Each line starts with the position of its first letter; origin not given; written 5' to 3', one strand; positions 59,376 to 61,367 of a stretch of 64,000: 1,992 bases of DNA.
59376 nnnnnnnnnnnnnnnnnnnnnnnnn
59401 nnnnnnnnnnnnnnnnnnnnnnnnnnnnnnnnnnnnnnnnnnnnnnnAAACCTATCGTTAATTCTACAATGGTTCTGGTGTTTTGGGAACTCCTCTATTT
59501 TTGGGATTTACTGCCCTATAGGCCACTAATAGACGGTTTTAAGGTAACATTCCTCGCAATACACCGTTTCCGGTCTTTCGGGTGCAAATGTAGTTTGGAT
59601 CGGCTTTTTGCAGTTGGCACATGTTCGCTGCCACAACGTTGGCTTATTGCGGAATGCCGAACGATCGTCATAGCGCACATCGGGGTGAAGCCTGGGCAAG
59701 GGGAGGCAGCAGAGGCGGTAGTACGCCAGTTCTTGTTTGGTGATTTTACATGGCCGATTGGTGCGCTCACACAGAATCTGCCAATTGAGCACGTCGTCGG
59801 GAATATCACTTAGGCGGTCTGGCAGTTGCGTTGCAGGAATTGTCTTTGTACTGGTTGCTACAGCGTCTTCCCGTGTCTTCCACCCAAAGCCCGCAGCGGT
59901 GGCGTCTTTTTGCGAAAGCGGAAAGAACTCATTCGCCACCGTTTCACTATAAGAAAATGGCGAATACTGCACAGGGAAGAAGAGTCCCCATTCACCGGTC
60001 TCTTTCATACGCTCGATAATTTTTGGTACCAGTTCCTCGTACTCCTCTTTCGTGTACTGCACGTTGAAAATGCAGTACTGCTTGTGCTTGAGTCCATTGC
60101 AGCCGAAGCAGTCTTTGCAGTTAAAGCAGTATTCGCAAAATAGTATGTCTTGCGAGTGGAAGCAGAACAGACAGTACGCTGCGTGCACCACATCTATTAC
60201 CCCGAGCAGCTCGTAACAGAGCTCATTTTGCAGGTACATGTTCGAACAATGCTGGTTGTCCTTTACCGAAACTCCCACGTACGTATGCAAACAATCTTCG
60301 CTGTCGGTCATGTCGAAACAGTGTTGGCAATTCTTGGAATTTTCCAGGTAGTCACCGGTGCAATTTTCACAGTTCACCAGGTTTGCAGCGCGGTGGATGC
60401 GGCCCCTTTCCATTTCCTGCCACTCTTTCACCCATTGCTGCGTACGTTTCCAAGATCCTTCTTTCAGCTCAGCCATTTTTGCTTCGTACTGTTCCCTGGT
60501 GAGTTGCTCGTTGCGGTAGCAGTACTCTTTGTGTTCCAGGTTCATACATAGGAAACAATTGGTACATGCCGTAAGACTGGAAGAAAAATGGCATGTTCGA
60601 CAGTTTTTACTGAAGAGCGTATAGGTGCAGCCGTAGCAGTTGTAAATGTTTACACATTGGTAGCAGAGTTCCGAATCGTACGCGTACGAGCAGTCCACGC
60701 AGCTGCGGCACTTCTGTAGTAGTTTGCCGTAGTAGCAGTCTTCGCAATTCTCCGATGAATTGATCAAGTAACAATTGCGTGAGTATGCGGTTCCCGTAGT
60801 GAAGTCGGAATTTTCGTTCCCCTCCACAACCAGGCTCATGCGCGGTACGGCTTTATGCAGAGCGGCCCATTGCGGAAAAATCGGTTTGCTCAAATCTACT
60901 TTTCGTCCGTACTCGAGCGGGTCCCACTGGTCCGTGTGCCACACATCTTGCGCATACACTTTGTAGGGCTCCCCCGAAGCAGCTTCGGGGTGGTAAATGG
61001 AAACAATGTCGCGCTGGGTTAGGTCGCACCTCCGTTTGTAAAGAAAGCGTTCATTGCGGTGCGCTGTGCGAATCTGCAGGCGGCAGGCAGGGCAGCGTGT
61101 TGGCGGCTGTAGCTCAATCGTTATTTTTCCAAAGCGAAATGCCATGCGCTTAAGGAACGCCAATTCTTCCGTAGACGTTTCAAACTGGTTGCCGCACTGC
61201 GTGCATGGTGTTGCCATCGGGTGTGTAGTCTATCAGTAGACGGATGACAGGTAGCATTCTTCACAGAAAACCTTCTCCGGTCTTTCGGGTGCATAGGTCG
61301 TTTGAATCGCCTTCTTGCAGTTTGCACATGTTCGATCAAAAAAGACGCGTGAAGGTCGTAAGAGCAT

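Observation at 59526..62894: Unusual modular architecture of the Cys-rich proteins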

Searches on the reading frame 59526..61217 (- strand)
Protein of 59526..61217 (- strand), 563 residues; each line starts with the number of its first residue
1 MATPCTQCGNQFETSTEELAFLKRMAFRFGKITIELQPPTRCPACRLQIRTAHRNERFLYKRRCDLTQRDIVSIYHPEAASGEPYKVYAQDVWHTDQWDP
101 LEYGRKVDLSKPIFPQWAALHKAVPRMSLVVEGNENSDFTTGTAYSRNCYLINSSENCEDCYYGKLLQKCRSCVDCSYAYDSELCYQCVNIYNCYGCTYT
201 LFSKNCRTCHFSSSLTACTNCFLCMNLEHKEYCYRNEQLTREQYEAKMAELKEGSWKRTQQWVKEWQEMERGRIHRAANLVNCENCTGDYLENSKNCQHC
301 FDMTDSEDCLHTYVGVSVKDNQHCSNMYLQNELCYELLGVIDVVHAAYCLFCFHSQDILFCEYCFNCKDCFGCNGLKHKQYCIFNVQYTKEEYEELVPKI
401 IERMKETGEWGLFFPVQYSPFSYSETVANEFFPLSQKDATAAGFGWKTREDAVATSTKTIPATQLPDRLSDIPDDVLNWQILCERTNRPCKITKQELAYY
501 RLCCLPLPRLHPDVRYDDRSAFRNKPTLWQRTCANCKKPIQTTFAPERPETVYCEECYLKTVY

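Call 3: search_protein_families(library=pfam, proteins=[window:59526-61217:-], max_evalue=1)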
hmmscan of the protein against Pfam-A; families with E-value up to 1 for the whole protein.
window:59526-61217:- (563 aa): 1 family
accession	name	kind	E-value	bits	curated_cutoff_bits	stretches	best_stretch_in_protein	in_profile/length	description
PF23477.1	zf_Tbcl_2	-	1.1e-05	25.5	27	1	531-560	6-35/37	Probable treble clef zinc finger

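Call 4: search_protein_families(library=ncbifam, proteins=[window:59526-61217:-], max_evalue=1)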
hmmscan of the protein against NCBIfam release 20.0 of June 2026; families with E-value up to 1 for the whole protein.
window:59526-61217:- (563 aa): 1 family
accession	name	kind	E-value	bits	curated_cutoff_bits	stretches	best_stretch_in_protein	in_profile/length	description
TIGR04272.1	cxxc_cxxc_Mbark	domain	0.00024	20.8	36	1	530-560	5-35/37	CxxC-x17-CxxC domain-containing protein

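Call 8: find_homologous_proteins(query=window:59526-61217:-)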
Query window:59526-61217:- (563 aa): 2240 proteins with E <= 0.001 among 4276 candidates; the best 120 are listed.
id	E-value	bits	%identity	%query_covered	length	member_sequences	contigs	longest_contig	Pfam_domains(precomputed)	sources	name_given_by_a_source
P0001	0.0e+0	1360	100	100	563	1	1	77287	-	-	-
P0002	1.6e-256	871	64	99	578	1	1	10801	PF23477.2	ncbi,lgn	-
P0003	5.4e-233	793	58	100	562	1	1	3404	-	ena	-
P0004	6.6e-232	789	59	100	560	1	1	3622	-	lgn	-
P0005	1.4e-229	782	59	100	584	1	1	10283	-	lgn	-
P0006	6.7e-228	776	58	100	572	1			-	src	-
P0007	6.8e-220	750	56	99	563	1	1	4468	-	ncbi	-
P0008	9.8e-219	746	57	99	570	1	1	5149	-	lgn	-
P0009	1.1e-218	746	56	99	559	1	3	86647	PF23477.2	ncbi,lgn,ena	-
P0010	7.5e-217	740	55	100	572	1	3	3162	-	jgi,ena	-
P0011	1.2e-216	739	56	99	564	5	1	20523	-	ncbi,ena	-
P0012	1.4e-216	739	56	99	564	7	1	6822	-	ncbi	-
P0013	1.7e-215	735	55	100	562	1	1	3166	-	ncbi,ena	-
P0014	5.4e-215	734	54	100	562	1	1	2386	-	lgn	-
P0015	1.3e-214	732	54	100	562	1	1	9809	PF23477.2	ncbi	-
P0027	2.3e-211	722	55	99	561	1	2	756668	PF23477.2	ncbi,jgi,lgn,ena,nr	ncbi:hypothetical protein COU80_02720 [Candidatus Peregrinibacteria bacterium CG10_big_fil_rev_8_21_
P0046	8.2e-204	697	52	99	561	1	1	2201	PF23477.2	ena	-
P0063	9.8e-200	683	53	100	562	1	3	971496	-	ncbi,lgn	-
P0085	4.5e-195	668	50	100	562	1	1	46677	PF23477.2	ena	-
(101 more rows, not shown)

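Call 9: search_solved_structures(query=window:59526-61217:-, max_evalue=1)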
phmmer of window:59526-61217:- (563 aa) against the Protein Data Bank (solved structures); distinct sequences matched with E-value up to 1: 5.
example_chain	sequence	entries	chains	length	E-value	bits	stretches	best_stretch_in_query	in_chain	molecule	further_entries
1b8t_A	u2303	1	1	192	0.078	14.7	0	532-561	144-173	PROTEIN (CRP1)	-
1ctl_A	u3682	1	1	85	0.56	11.9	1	532-561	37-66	AVIAN CYSTEINE RICH PROTEIN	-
1nz6_A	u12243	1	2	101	0.62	11.8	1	68-102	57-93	Auxilin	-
1xi5_J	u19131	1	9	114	0.78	11.4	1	68-102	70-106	Auxilin J-domain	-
2d0s_A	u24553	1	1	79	0.83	11.4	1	366-421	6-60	cytochrome c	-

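Call 18: find_encoding_contigs(protein=P0027, flank=8000, max_places=2)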
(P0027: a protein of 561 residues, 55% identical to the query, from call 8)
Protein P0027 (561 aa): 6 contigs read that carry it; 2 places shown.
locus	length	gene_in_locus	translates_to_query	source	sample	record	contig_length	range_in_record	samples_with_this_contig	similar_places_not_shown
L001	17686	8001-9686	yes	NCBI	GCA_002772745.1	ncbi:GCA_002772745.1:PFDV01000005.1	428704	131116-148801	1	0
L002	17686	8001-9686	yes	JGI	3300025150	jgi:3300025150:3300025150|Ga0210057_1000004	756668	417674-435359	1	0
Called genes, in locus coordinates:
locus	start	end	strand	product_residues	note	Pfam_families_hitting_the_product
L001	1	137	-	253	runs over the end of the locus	PF01978:TrmB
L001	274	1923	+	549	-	-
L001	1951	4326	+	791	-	PF26449:DUF8128, PF02534:T4SS-DNA_transf, PF01935:DUF87 (weak), PF10412:TrwB_AAD_bind (weak)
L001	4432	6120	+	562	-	-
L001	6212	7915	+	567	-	-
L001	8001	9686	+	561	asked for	PF23477:zf_Tbcl_2 (weak)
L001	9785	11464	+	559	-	-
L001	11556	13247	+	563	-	-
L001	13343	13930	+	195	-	PF13462:Thioredoxin_4, PF01323:DSBA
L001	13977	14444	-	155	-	-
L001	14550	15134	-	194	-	PF10517:DM13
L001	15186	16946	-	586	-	-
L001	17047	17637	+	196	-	PF06559:DCD_N (weak), PF22569:DCD_C, PF22769:DCD, PF00692:dUTPase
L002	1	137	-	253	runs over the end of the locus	PF01978:TrmB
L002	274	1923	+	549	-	-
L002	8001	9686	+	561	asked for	PF23477:zf_Tbcl_2 (weak)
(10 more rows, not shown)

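Call 19: find_encoding_contigs(protein=P0063, flank=8000, max_places=2)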
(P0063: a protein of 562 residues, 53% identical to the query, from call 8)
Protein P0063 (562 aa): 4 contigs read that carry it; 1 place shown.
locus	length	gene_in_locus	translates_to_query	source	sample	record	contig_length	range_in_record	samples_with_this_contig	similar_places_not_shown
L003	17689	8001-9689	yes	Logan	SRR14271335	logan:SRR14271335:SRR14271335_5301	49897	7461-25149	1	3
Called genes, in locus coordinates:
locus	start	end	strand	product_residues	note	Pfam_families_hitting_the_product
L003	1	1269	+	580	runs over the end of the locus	-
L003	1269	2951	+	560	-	-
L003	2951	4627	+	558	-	-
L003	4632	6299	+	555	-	-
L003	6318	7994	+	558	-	-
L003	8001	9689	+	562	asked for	-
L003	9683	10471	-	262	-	PF01978:TrmB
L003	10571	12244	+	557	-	PF13451:zf_Tbcl (weak)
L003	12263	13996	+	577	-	-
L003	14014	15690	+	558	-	-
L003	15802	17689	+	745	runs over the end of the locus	PF26449:DUF8128, PF10412:TrwB_AAD_bind (faint), PF02534:T4SS-DNA_transf, PF01935:DUF87 (weak)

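Call 22: find_encoding_contigs(protein=P0001, flank=10000, max_places=3)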
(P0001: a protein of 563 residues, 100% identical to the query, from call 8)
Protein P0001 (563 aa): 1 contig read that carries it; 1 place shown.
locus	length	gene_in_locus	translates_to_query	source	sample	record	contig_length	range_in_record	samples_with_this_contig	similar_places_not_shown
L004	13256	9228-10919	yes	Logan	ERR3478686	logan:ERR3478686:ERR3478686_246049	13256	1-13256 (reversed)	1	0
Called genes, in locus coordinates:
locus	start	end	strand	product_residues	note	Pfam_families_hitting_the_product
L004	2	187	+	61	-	?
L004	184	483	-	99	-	-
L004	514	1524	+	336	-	PF00657:Lipase_GDSL (faint), PF13472:Lipase_GDSL_2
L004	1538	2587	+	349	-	-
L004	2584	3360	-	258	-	PF00535:Glycos_transf_2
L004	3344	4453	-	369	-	PF01041:DegT_DnrJ_EryC1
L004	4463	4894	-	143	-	-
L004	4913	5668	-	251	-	PF01978:TrmB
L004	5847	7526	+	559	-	-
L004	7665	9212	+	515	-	-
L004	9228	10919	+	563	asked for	-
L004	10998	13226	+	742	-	PF26449:DUF8128, PF02534:T4SS-DNA_transf, PF01935:DUF87, PF10412:TrwB_AAD_bind (weak)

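Call 24: predict_structure(alignment_id=A1)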
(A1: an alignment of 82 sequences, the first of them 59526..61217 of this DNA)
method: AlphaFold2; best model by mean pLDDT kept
length: 563 residues; sequences in the alignment: 82
mean_pLDDT: 81.5   pTM: 0.83
mean pLDDT of the five models: 81.5, 80.5, 79.3, 77.7, 76.9
residues with pLDDT >= 90: 225; 70-90: 215; 50-70: 115; < 50: 8
segments of 3 or more residues with pLDDT < 50: 280-285
pLDDT, mean of each block of 10 residues (from residue 1): 89 87 90 92 88 89 95 91 92 91 94 95 91 83 81 70 73 73 75 70 68 63 68 85 90 90 88 70 50 53 56 58 59 64 69 69 67 80 92 95 95 91 92 91 88 83 95 95 94 91 93 88 72 91 80 85 80
secondary structure, 60 per line:
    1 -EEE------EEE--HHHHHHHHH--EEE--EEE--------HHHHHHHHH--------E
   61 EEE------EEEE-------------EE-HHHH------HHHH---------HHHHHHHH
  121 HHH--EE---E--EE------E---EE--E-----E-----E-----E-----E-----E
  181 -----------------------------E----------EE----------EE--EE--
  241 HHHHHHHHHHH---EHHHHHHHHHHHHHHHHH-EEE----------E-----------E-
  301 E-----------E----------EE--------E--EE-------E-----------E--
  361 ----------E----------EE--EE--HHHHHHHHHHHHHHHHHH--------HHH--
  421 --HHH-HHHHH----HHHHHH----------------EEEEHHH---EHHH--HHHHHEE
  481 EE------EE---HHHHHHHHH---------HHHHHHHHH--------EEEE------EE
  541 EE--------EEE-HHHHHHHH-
elements in order: E2-4 E11-13 H16-24 E27-29 E32-34 H43-51 E60-63 E70-73 H90-93 H100-103 H113-123 H241-251 H256-272 E274-276 H390-407 H427-431 H436-441 E458-461 H474-478 E479-482 H494-502 H512-520 E529-532 E539-542 E551-553 H555-562

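Call 27: fold_search(model_id=the predicted structure, library=pdb)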
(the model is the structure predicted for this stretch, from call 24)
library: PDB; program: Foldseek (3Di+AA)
matches with E <= 10: 15; with E <= 0.001: 0
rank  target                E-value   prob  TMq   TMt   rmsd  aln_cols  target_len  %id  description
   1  7zw9                  3.6e+00  0.07  0.10  0.24   6.6       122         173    9  Crystal structure of a gamma-carbonic anhydrase from the pathogenic bacterium Burkholderia pseudomallei (released 2022-09-07)
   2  8vr7_A                3.6e+00  0.01  0.06  0.14  13.9       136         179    9  crystal structure of the Pcryo_0619 N-acetyltransferase from Psychrobacter cryohalolentis K5 int he presence of acetyl (released 2024-01-31)
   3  6shq_A                3.9e+00  0.01  0.06  0.07  10.9       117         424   13  Escherichia coli AGPase in complex with AMP. Symmetry C2 (released 2020-02-05)
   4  6o85_B                5.4e+00  0.02  0.08  0.08  10.2       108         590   10  Electron cryo-microscopy of the eukaryotic translation initiation factor 2B bound to eukaryotic translation initiation (released 2019-05-15)
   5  5w5t_G                6.3e+00  0.01  0.05  0.06   9.5        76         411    8  Agrobacterium tumefaciens ADP-Glucose Pyrophosphorylase bound to activator ethyl pyruvate (released 2018-11-14)
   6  2luy_MODEL_1_A        6.6e+00  0.05  0.06  0.22   9.6        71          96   11  Solution structure of the tandem zinc finger domain of fission yeast Stc1 (released 2013-05-08)
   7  2iu8_A                7.3e+00  0.01  0.06  0.08  11.2        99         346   10  Chlamydia trachomatis LpxD with 25mM UDPGlcNAc (Complex I) (released 2007-02-20)
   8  8gdx                  7.7e+00  0.15  0.06  0.17   5.4        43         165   16  Crystal structure of JADE1 PZP domain (released 2024-03-13)
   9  2iu8_B                8.1e+00  0.01  0.09  0.13  14.9       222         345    6  Chlamydia trachomatis LpxD with 25mM UDPGlcNAc (Complex I) (released 2007-02-20)
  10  5w5t_E                8.1e+00  0.01  0.06  0.08   8.5        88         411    8  Agrobacterium tumefaciens ADP-Glucose Pyrophosphorylase bound to activator ethyl pyruvate (released 2018-11-14)
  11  3g73_A                8.6e+00  0.02  0.04  0.16   9.4        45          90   20  Structure of the FOXM1 DNA binding (released 2009-03-03)
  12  5w5r_D                8.6e+00  0.00  0.07  0.08  15.9       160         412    8  Agrobacterium tumefaciens ADP-glucose pyrophosphorylase P96A mutant bound to activator pyruvate (released 2018-11-14)
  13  8vr7_E                9.0e+00  0.01  0.06  0.12  12.1       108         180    7  crystal structure of the Pcryo_0619 N-acetyltransferase from Psychrobacter cryohalolentis K5 int he presence of acetyl (released 2024-01-31)
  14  3pmo                  9.5e+00  0.01  0.07  0.08  13.6       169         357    6  The structure of LpxD from Pseudomonas aeruginosa at 1.3 A resolution (released 2011-07-27)
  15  3bsw                  9.5e+00  0.01  0.06  0.11  12.4       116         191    6  PglD-citrate complex, from Campylobacter jejuni NCTC 11168 (released 2008-07-29)

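Call 30: find_related_loci(query=A1, collection=genome_contigs, flank=10000)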
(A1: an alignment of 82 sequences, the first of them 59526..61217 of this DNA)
Query A1 (563 aa) in genome_contigs; peptide patterns used: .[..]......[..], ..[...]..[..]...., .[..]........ (x = any residue, [..] = any of these).
600 stretches matched a pattern (row limit reached: there are more); 593 encode a relative of the query (tblastn E <= 1e-3); the best 80 are kept; 78 distinct loci.
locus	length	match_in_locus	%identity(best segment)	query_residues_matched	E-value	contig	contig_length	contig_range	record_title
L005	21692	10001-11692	54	1-563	0e+0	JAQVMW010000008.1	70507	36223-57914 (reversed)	MAG: Candidatus Peribacteraceae bacterium isolate STF1_142 NODE_673_length_70507_cov_5.130335_Sandtown_F1, whole genome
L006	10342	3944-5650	52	5-563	0e+0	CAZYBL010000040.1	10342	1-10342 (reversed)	MAG TPA_asm: uncultured Candidatus Peribacteria bacterium isolate SRP077602_co2_120 genome assembly, contig: NODE_9753_l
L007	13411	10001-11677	53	1-562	0e+0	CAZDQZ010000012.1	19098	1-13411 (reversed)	MAG TPA_asm: uncultured Candidatus Peribacteria bacterium isolate SRP278252_co2_809 genome assembly, contig: NODE_5890_l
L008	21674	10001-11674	51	5-563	0e+0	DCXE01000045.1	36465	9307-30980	MAG TPA_asm: Candidatus Peribacter sp. UBA2144 UBA2144_contig_3316, whole genome shotgun sequence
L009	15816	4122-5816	51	1-563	0e+0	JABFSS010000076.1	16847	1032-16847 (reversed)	MAG: Candidatus Peribacteraceae bacterium isolate WB-IL-18 seq_1602, whole genome shotgun sequence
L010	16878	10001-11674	52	1-563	0e+0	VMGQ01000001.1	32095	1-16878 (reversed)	MAG: Candidatus Peregrinibacteria bacterium Greene1014_49 Greene101449_scaffold_921, whole genome shotgun sequence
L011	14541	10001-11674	52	1-563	0e+0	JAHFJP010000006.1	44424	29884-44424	MAG: Candidatus Peribacteria bacterium isolate nzgw389 NODE_874_length_44425_cov_12.916734, whole genome shotgun sequenc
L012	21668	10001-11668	47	1-563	0e+0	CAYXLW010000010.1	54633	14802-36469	MAG TPA_asm: uncultured Candidatus Peribacteria bacterium isolate binchicken_co340_16 genome assembly, contig: NODE_288_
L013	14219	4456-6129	49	1-563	0e+0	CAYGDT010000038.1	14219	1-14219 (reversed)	MAG TPA_asm: uncultured Candidatus Peribacteria bacterium isolate ERP113451_co3_32 genome assembly, contig: NODE_3345_le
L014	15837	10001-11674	46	1-563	7e-173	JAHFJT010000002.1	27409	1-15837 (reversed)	MAG: Candidatus Peregrinibacteria bacterium isolate nzgw392 NODE_1587_length_27410_cov_3.141119, whole genome shotgun se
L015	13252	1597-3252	45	1-563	9e-167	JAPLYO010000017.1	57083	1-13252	MAG: Candidatus Peregrinibacteria bacterium isolate LacPavin_0818_WC45_MAG_45_40 LacPavin_0818_WC45_scaffold_37697, whol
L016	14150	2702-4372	44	1-562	6e-162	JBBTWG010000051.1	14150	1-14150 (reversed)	MAG: Patescibacteria group bacterium isolate H41-bin255_1 H41_bin255_1_000000000051, whole genome shotgun sequence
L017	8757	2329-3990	41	1-562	1e-149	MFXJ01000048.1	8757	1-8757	MAG: Candidatus Peregrinibacteria bacterium RIFOXYB2_FULL_32_7 rifoxyb2_full_scaffold_2985, whole genome shotgun sequenc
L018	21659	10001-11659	41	1-562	8e-148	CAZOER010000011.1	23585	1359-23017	MAG TPA_asm: uncultured Candidatus Peribacteria bacterium isolate binchicken_co28_198 genome assembly, contig: NODE_1537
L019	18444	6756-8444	42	5-563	2e-147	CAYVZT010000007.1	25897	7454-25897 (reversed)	MAG TPA_asm: uncultured Candidatus Peribacteria bacterium isolate SRP135725_co1_7 genome assembly, contig: NODE_2212_len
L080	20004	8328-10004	38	3-563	1e-124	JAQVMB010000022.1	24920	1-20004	MAG: Candidatus Peribacteraceae bacterium isolate STF1_123 NODE_4560_length_24920_cov_4.125277_Sandtown_F1, whole genome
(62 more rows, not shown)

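Call 36: search_protein_families(library=pfam, alignment_id=A1, max_evalue=0.01)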
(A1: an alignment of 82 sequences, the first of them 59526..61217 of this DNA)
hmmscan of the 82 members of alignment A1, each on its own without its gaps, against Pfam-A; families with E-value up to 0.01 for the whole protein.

A. member 1, window:59526-61217:- (563 aa): 1 family
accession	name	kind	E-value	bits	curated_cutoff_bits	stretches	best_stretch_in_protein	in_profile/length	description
PF23477.1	zf_Tbcl_2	-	1.1e-05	25.5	27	1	531-560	6-35/37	Probable treble clef zinc finger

B. families by the number of members that match (of 82 scanned): 5 families
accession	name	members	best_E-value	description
PF23477.1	zf_Tbcl_2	64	4.1e-07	Probable treble clef zinc finger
PF13451.12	zf_Tbcl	5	0.00067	Probable treble clef domain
PF00412.28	LIM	3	0.0041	LIM domain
PF25214.1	HVO_B0008_N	3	0.0049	HVO_B0008 N-terminal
PF03966.22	Trm112p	1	0.0024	Trm112p-like protein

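Call 37: search_protein_families(library=padloc, proteins=[window:59526-61217:-, L004:4913-5668:-, L004:5847-7526:+], max_evalue=0.01)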
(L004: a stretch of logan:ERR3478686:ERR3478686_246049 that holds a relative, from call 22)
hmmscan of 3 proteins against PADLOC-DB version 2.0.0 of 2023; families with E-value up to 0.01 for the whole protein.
window:59526-61217:- (563 aa): 0 families

L004:4913-5668:- (251 aa): 3 families
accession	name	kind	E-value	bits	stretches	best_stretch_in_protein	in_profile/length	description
PDLC01858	CARF3--CARF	-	9.2e-05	20.4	1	12-62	143-193/204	-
PDLC01434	CasR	-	0.0034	15.3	1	6-62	120-177/191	"CAS-I,CAS-II,CAS-III,CAS-IV,CAS-V,CAS-VI; associated_signaling"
PDLC01268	CasR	-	0.0088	14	0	5-62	117-172/179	"CAS-I,CAS-II,CAS-III,CAS-IV,CAS-V,CAS-VI; associated_signaling"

L004:5847-7526:+ (559 aa): 0 families
